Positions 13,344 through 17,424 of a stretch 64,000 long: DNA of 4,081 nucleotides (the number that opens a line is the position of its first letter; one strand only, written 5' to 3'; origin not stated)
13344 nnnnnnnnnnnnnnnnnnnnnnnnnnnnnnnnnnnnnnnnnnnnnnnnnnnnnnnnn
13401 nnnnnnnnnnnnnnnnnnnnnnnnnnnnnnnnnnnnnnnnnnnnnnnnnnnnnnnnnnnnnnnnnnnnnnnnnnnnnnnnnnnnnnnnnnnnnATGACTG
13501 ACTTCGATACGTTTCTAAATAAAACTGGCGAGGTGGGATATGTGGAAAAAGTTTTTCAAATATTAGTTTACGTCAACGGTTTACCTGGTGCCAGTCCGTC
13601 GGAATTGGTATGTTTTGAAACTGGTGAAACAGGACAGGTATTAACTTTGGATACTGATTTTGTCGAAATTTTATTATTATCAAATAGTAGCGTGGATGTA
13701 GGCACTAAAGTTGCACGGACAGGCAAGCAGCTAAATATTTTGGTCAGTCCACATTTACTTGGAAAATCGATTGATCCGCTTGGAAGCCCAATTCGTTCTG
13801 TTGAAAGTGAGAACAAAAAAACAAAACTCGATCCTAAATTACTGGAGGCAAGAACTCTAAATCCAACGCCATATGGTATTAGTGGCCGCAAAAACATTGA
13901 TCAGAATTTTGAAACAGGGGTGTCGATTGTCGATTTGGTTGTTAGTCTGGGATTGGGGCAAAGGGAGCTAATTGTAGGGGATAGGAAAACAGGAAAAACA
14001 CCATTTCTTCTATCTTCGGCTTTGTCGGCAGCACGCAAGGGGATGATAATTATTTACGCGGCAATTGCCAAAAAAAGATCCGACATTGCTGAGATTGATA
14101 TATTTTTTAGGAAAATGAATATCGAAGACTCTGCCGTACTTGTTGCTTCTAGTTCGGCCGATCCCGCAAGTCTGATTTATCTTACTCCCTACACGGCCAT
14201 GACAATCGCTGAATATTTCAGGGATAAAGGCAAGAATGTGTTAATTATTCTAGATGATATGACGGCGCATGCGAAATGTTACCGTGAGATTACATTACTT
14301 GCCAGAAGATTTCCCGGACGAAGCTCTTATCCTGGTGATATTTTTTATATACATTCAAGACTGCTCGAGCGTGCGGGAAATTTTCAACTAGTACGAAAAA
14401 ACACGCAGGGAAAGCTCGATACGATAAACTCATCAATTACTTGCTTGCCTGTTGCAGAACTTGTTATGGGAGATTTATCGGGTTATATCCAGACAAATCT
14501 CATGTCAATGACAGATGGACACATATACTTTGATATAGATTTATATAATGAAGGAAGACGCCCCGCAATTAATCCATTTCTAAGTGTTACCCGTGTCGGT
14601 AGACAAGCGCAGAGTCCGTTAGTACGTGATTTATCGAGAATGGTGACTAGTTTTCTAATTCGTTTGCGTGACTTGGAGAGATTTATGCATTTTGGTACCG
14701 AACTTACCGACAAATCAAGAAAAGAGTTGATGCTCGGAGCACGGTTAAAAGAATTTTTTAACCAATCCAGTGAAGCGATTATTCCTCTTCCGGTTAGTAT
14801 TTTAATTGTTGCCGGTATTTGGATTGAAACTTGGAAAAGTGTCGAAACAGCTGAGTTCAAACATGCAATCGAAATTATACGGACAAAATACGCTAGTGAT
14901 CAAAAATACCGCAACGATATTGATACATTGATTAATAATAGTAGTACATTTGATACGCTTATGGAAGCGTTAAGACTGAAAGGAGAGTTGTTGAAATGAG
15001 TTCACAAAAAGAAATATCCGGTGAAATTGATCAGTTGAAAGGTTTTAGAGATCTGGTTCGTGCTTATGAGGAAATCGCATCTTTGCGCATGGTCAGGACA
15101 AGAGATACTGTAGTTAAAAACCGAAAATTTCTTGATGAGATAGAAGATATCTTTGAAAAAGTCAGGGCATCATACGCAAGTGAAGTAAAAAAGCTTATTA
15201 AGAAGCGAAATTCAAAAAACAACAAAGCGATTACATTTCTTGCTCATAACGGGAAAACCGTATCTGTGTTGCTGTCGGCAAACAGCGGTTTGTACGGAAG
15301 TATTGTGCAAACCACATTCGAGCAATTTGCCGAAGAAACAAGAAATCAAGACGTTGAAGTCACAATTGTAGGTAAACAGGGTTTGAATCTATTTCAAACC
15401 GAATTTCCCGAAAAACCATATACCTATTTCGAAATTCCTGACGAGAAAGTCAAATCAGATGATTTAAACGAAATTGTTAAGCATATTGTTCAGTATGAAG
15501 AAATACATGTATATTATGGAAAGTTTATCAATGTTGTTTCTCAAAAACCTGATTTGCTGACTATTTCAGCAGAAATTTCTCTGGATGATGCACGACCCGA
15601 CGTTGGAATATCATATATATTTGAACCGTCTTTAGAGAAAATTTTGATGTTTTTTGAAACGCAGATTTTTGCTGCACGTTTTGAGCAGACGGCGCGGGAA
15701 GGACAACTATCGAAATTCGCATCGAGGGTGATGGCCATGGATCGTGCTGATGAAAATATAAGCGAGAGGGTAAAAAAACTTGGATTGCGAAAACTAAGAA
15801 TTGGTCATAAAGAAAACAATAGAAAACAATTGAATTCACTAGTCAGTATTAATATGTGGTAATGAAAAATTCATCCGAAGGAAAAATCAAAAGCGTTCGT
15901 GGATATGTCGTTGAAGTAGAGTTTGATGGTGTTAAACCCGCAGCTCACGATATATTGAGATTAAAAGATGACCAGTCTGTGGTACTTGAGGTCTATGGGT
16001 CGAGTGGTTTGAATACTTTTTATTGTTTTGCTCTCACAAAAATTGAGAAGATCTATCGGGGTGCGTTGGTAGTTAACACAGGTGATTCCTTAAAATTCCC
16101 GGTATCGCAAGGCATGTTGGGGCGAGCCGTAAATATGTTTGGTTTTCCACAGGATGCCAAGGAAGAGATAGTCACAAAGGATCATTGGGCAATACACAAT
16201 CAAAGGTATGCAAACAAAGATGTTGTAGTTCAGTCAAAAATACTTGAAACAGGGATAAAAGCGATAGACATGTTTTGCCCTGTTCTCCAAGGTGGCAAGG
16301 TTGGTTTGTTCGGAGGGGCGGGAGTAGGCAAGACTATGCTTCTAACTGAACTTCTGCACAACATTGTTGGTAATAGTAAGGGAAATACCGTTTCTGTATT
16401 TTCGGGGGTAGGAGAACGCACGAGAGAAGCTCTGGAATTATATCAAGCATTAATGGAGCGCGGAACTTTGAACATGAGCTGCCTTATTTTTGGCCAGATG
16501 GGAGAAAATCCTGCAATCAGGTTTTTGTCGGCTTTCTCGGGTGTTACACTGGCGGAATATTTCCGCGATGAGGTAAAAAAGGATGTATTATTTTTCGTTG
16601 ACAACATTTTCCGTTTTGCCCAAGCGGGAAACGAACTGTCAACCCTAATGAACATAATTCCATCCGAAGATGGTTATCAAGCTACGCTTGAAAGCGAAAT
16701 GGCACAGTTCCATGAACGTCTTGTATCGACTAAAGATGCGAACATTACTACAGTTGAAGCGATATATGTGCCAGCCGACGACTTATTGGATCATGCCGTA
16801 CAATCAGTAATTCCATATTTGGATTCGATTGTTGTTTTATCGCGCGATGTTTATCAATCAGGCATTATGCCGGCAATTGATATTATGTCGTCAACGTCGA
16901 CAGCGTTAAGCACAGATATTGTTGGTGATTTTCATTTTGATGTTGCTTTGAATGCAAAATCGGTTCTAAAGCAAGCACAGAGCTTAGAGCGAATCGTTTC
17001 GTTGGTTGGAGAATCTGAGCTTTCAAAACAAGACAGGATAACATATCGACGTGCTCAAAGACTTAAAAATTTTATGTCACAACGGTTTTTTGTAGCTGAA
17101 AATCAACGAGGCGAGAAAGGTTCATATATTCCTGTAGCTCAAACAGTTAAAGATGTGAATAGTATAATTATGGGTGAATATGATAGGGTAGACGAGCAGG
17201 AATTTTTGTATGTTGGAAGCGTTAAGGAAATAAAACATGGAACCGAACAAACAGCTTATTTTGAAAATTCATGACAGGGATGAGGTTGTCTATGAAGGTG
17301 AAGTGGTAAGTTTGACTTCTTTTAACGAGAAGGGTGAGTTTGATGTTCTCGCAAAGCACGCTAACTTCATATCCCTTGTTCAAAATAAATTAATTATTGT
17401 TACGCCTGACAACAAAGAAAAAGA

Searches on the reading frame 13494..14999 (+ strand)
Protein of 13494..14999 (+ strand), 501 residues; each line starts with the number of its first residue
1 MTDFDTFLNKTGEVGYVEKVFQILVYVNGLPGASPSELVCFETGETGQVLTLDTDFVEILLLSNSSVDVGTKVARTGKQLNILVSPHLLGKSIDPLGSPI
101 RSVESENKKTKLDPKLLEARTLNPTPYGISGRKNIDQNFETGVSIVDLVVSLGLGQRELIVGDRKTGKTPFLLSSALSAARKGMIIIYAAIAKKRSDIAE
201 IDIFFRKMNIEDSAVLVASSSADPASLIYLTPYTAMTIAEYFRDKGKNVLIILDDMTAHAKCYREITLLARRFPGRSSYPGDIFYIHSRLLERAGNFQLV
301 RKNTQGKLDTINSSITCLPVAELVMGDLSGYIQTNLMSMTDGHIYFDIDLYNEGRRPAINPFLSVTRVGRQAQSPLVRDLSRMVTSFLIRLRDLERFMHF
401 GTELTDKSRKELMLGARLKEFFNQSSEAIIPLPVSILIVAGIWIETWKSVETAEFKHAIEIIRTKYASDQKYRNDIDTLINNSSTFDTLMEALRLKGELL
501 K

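Call 10: search_protein_families(library=pfam, proteins=[window:13494-14999:+], max_evalue=0.001)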
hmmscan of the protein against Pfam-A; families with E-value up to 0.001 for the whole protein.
window:13494-14999:+ (501 aa): 2 families
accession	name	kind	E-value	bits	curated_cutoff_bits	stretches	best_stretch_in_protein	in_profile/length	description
PF00006.31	ATP-synt_ab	-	1.8e-59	201.4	29.5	1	142-365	1-212/213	ATP synthase alpha/beta family, nucleotide-binding domain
PF00306.32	ATP-synt_ab_C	-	3e-06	28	27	1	373-470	1-98/126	ATP synthase alpha/beta chain, C terminal domain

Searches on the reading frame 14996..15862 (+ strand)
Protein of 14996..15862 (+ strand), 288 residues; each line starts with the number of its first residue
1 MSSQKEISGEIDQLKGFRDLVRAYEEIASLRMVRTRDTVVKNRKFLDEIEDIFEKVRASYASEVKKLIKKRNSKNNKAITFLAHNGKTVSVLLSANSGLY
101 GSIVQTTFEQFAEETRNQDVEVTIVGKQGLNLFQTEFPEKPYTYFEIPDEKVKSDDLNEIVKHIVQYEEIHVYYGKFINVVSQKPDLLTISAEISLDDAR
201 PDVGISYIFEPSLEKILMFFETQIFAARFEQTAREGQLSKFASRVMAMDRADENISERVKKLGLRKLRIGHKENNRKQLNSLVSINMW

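Call 10: search_protein_families(library=pfam, proteins=[window:14996-15862:+], max_evalue=0.001)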
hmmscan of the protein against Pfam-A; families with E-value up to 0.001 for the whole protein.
window:14996-15862:+ (288 aa): 1 family
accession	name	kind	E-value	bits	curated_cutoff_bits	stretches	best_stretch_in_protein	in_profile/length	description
PF00231.24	ATP-synt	-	7.9e-31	108.3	39.9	1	4-264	2-261/285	ATP synthase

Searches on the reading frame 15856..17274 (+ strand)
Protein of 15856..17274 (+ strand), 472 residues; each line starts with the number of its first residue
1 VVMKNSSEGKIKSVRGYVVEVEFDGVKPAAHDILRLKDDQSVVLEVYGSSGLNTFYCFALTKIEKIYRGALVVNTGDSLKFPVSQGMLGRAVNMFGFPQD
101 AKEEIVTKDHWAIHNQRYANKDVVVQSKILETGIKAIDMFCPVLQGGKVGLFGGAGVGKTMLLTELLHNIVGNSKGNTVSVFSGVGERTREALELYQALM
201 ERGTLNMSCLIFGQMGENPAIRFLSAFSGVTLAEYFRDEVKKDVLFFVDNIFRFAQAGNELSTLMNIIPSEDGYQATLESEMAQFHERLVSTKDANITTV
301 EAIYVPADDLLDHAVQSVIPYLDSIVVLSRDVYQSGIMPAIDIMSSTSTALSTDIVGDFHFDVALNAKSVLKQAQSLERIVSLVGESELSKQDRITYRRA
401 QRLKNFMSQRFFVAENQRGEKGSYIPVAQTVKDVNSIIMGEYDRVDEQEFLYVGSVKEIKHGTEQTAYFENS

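Call 10: search_protein_families(library=pfam, proteins=[window:15856-17274:+], max_evalue=0.001)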
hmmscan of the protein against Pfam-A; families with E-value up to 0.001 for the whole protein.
window:15856-17274:+ (472 aa): 3 families
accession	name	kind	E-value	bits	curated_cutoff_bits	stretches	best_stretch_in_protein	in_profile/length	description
PF00006.31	ATP-synt_ab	-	1.6e-61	208.1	29.5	1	133-348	1-213/213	ATP synthase alpha/beta family, nucleotide-binding domain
PF22919.1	ATP-synt_VA_C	-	2e-11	44.3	24.7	1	356-415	8-68/101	C-terminal domain of V and A type ATP synthase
PF02874.29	ATP-synt_ab_N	-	0.00045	21.1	20.9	0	11-76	1-69/69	ATP synthase alpha/beta family, beta-barrel domain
